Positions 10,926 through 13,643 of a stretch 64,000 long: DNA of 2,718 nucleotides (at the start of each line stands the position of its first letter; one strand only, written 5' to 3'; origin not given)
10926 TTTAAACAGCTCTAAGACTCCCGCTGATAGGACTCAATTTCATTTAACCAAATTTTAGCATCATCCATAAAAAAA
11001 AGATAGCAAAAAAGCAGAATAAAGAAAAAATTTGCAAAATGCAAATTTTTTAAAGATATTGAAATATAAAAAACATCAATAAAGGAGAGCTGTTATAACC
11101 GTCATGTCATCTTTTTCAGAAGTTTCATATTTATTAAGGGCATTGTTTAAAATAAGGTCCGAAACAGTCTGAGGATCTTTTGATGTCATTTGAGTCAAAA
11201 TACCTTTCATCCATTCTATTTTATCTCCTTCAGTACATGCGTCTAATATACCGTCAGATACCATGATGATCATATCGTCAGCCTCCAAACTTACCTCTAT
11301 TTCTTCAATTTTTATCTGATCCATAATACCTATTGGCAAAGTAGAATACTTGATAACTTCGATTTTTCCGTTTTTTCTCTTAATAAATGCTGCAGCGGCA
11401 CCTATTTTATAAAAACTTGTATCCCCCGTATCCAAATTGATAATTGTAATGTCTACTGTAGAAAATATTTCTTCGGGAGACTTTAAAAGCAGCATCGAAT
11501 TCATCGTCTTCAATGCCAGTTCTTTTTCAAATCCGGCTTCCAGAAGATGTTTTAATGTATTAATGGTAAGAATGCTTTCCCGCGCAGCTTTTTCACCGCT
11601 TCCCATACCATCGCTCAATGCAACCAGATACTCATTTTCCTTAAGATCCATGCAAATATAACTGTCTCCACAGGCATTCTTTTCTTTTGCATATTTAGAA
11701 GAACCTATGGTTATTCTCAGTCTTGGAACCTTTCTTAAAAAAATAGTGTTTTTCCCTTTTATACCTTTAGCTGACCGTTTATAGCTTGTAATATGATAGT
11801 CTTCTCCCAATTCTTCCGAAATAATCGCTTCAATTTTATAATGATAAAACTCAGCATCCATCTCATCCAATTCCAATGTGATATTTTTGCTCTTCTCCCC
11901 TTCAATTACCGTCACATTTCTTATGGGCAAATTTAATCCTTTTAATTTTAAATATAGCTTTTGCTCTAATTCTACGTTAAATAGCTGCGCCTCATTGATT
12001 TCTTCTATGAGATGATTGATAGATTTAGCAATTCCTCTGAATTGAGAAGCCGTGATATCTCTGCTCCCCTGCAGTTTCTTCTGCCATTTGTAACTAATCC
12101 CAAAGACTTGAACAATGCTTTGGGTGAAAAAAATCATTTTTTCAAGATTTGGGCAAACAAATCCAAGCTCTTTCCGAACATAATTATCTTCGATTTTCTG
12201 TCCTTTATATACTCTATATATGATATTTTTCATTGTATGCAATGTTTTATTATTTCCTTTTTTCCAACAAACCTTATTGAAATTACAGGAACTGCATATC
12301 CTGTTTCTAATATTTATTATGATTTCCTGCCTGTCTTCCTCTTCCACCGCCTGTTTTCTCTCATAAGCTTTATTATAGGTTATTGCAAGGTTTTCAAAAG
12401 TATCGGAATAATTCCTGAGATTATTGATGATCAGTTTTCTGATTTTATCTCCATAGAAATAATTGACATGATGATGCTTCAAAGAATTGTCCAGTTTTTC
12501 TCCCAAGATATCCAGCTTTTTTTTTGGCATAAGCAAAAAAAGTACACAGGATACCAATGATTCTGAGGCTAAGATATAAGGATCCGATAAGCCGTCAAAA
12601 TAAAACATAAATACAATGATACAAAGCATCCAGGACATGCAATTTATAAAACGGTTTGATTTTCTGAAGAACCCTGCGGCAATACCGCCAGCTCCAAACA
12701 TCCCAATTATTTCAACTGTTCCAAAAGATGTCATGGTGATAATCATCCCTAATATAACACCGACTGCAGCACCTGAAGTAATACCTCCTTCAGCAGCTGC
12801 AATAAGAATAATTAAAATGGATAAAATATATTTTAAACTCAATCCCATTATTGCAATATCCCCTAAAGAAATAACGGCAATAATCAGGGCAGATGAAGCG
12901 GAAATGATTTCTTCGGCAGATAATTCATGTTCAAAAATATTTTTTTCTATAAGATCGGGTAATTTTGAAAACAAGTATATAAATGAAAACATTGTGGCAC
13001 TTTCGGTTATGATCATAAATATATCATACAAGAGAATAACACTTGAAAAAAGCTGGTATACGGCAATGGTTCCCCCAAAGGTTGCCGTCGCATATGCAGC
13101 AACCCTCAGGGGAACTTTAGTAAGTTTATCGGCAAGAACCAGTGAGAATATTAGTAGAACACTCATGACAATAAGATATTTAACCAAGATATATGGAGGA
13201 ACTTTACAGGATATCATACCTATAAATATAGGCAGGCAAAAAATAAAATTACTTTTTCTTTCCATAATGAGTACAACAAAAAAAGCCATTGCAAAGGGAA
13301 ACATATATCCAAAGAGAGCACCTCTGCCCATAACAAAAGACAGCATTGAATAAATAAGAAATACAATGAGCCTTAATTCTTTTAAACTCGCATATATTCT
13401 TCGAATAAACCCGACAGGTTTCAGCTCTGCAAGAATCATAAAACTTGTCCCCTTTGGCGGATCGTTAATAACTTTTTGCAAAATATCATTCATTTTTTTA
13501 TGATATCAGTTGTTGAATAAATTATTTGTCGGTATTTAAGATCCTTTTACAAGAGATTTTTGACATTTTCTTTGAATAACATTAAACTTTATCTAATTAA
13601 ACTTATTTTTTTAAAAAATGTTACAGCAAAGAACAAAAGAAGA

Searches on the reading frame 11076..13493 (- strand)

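Call 91: search_protein_families(library=pfam, proteins=[window:11076-13493:-], max_evalue=1e-8)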
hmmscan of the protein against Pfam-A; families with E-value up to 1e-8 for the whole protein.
window:11076-13493:- (805 aa): 2 families
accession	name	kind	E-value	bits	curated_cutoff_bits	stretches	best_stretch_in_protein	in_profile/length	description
PF19732.4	SpoIIE_N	-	9.2e-65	219.8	27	1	36-604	32-601/605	Stage II sporulation protein E N-terminal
PF07228.17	SpoIIE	-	6.9e-28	98.3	25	1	619-801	2-188/192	Stage II sporulation protein E (SpoIIE)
